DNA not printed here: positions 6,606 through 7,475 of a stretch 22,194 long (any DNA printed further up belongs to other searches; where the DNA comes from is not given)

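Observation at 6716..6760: Terminator hairpin abuts the start codon of the membrane-protein gene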

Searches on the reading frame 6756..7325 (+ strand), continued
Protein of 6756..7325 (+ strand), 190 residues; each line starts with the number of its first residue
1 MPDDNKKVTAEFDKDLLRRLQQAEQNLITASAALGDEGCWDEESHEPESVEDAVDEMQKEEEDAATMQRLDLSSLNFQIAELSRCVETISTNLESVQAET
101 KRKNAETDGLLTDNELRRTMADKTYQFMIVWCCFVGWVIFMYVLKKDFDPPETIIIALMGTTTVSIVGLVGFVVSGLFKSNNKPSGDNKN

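Call 44: find_encoding_contigs(protein=P0022, flank=3000, max_places=1)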
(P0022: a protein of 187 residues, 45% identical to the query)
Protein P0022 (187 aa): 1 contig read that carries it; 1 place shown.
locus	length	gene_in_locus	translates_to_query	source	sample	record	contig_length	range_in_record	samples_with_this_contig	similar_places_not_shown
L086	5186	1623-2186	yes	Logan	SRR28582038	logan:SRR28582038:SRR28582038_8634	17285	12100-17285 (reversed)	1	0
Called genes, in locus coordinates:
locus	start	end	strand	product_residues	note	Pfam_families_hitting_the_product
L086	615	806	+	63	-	-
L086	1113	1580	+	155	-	PF13274:SocA_Panacea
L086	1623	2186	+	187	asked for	-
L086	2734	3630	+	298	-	PF28206:Vpar_1526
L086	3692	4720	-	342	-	PF04860:Phage_portal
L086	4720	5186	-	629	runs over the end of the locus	PF06056:Terminase_5, PF03237:Terminase_6N, PF17289:Terminase_6C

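Call 73: search_dna_similar(query=window:6756-7325:+, collection=phages, mode=protein, max_rows=40, rows=spread)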
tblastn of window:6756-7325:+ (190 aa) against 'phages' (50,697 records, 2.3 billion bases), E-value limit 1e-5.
Records with a match: 3; places in all: 3; records where one place covers at least 80% of the query: 0.
Best place of each record, by identity: <60% 3.
By first word of the organism name: Escherichia 3.
By host as written in the record: Escherichia coli strain O174:H21 isolate 1720a 1; Escherichia coli STEC1575 1; Escherichia coli ECOR13 1.
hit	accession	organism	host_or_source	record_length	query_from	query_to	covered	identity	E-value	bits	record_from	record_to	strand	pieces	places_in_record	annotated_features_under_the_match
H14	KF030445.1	Escherichia phage 1720a-02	Escherichia coli strain O174:H21 ...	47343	86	163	41%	33.3%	3e-8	58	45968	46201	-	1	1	hypothetical protein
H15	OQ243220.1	Escherichia phage phiSTEC1575-Stx2k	Escherichia coli STEC1575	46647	86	163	41%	33.3%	1e-7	56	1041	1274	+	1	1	hypothetical protein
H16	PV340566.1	Escherichia phage PhiR47_1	Escherichia coli ECOR13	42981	86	163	41%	33.3%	2e-7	56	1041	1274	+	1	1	PanT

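Call 76: find_related_loci(query=A5, collection=viral_contigs, flank=1500)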
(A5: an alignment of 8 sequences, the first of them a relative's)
Query A5 (163 aa) in viral_contigs; peptide patterns used: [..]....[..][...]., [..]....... (x = any residue, [..] = any of these).
188 stretches matched a pattern; 44 encode a relative of the query (tblastn E <= 1e-3); 44 distinct loci.
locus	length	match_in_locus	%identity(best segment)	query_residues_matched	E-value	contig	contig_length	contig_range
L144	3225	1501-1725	53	83-157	1e-23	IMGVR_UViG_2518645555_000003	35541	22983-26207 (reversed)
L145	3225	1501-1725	53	83-157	1e-23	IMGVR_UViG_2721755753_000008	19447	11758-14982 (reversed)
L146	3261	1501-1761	49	76-163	6e-23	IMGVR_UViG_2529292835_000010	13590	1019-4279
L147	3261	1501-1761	49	76-163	6e-23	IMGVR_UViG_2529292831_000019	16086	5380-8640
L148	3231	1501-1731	53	76-152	9e-23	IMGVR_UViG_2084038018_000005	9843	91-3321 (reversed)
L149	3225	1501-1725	51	83-157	2e-22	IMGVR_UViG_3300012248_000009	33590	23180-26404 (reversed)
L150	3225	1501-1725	51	83-157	3e-22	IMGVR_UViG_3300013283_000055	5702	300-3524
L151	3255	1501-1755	49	76-161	3e-22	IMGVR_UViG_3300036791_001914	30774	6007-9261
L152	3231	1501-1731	51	76-152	5e-22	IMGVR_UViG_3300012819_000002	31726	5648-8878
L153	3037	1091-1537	32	13-152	7e-22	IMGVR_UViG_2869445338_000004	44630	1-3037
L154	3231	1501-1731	51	76-152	6e-21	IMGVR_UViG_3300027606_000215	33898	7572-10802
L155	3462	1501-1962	34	27-153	5e-20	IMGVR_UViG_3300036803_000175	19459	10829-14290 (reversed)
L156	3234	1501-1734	49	75-152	2e-19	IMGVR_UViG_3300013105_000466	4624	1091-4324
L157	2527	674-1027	35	52-155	4e-19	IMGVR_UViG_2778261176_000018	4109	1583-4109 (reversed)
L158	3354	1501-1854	34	52-155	2e-18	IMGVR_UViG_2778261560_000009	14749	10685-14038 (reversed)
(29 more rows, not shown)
